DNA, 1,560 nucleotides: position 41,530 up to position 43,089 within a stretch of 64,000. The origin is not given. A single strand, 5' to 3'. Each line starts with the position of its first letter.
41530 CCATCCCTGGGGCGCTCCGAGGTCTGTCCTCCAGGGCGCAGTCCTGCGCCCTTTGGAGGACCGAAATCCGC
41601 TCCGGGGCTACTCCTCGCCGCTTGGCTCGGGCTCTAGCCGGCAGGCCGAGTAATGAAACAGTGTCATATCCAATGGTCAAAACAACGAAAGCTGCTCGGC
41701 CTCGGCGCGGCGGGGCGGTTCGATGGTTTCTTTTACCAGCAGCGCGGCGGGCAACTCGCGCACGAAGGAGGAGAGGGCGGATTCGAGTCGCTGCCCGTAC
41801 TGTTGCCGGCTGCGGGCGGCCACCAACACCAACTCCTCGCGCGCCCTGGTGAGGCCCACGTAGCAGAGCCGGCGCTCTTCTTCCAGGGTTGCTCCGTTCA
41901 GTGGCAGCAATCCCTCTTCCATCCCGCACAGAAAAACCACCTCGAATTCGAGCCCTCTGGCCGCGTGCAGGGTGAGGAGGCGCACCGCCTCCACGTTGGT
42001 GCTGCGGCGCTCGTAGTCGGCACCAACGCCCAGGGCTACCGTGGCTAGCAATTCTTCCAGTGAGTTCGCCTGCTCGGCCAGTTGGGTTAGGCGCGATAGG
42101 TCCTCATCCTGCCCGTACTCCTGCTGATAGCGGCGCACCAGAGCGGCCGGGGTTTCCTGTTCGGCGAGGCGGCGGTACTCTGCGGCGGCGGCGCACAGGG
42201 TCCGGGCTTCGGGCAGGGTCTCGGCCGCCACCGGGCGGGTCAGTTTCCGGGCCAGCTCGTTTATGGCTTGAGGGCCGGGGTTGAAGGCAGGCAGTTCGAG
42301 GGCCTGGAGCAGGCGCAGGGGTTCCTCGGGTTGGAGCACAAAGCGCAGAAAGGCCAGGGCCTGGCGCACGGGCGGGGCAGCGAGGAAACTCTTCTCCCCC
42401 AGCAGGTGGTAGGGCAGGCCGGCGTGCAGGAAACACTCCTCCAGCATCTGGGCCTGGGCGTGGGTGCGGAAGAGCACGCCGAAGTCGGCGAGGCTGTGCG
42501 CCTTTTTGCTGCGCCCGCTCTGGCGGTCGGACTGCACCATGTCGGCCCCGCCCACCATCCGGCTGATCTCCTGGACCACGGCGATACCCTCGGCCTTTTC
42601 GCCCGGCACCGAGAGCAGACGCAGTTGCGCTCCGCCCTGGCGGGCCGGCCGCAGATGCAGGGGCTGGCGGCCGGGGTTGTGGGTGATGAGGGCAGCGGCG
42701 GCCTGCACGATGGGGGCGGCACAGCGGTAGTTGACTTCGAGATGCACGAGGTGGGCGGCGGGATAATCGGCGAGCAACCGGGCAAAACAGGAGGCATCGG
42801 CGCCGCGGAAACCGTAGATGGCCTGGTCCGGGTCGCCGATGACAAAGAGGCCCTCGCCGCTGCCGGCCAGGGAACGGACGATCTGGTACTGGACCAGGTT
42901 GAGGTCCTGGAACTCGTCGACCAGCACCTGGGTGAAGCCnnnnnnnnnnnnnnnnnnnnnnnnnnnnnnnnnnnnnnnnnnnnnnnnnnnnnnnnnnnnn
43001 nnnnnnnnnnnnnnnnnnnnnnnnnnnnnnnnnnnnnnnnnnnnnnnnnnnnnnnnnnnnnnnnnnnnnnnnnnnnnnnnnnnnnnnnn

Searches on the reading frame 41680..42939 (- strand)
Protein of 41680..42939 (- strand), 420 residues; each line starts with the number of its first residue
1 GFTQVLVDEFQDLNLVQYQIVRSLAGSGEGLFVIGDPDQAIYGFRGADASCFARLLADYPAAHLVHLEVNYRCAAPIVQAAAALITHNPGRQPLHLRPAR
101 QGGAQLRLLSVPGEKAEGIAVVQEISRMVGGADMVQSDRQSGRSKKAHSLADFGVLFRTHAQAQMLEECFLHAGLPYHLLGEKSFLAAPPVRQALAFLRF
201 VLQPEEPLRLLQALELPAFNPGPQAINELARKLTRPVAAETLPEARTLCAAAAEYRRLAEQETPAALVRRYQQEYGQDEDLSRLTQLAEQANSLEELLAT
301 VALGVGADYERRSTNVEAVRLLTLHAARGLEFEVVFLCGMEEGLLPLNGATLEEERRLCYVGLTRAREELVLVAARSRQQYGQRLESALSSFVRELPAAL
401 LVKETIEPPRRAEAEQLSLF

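Call 25: find_related_loci(query=window:41680-42939:-, collection=genome_contigs, flank=4000)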
Query window:41680-42939:- (420 aa) in genome_contigs; peptide patterns used: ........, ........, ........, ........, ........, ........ (x = any residue, [..] = any of these).
598 stretches matched a pattern (row limit reached: there are more); 553 encode a relative of the query (tblastn E <= 1e-3); the best 80 are kept; 80 distinct loci.
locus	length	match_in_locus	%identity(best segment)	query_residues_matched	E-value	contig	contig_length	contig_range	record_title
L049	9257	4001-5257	87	2-420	0e+0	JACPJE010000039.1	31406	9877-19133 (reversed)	MAG: Candidatus Latescibacterota bacterium isolate NC_groundwater_459_Ag_B-0.1um_64_11 S34_3B_scaffold_20534, whole geno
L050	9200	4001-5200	51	2-420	4e-111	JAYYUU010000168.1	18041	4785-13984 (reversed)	MAG: Candidatus Latescibacterota bacterium isolate XB_MAG105 DB_MAG105_0168, whole genome shotgun sequence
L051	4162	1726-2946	45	2-420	3e-91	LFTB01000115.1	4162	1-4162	MAG: Clostridia bacterium DTU084 scaffold25775, whole genome shotgun sequence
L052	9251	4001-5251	45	4-420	2e-85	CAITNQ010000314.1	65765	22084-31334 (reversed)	MAG: uncultured Gemmatimonadetes bacterium isolate LaPlata_bin-0729 genome assembly, contig: bin-0729:314/561, whole gen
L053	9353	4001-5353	39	2-420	6e-81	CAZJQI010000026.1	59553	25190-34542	MAG TPA_asm: uncultured Gemmatimonadales bacterium isolate SRP068000_co1_608 genome assembly, contig: NODE_378_length_59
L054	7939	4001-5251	41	2-420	5e-80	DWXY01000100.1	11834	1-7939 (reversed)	MAG TPA_asm: Candidatus Oscillibacter pullicola isolate ChiBcolR2-4535 ChiBcolR2__C57696_L11834_SAMN08009986, whole geno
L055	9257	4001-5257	38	1-420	1e-77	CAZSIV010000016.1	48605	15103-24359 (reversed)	MAG TPA_asm: uncultured Oscillospiraceae bacterium isolate SRP287540_co1_231 genome assembly, contig: NODE_655_length_48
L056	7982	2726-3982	38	1-420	3e-74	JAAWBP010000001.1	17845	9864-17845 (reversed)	MAG: Oscillospiraceae bacterium isolate ABMPRH_77_0 k141_24178, whole genome shotgun sequence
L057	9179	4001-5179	38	5-420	4e-70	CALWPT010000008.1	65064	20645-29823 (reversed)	MAG: uncultured Clostridia bacterium isolate E21__bin35 genome assembly, contig: E21__k127_5107907, whole genome shotgun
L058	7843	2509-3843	35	2-420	9e-70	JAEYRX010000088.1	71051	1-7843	MAG: Bacillota bacterium isolate OH_CBB_75 k127_2307432, whole genome shotgun sequence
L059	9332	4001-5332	35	2-420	3e-68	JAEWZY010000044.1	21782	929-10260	MAG: Bacillota bacterium isolate OH_SFB_226 k127_719725, whole genome shotgun sequence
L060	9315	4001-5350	37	2-414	3e-67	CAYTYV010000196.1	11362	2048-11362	MAG TPA_asm: uncultured Polyangiaceae bacterium isolate binchicken_co65_89 genome assembly, contig: NODE_22499_length_11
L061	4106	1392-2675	35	2-401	2e-64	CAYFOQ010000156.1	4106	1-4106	MAG TPA_asm: uncultured Piscirickettsiaceae bacterium isolate ERP019367_co1_32 genome assembly, contig: NODE_11357_lengt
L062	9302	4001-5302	34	2-408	6e-64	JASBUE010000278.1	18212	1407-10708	MAG: Candidatus Tenderia sp. isolate BWSM_60 k141_1433098, whole genome shotgun sequence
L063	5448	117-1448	31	2-418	4e-64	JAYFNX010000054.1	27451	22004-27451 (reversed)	MAG: Candidatus Pelethousia sp. isolate 5C_52 c_5C_000000179429, whole genome shotgun sequence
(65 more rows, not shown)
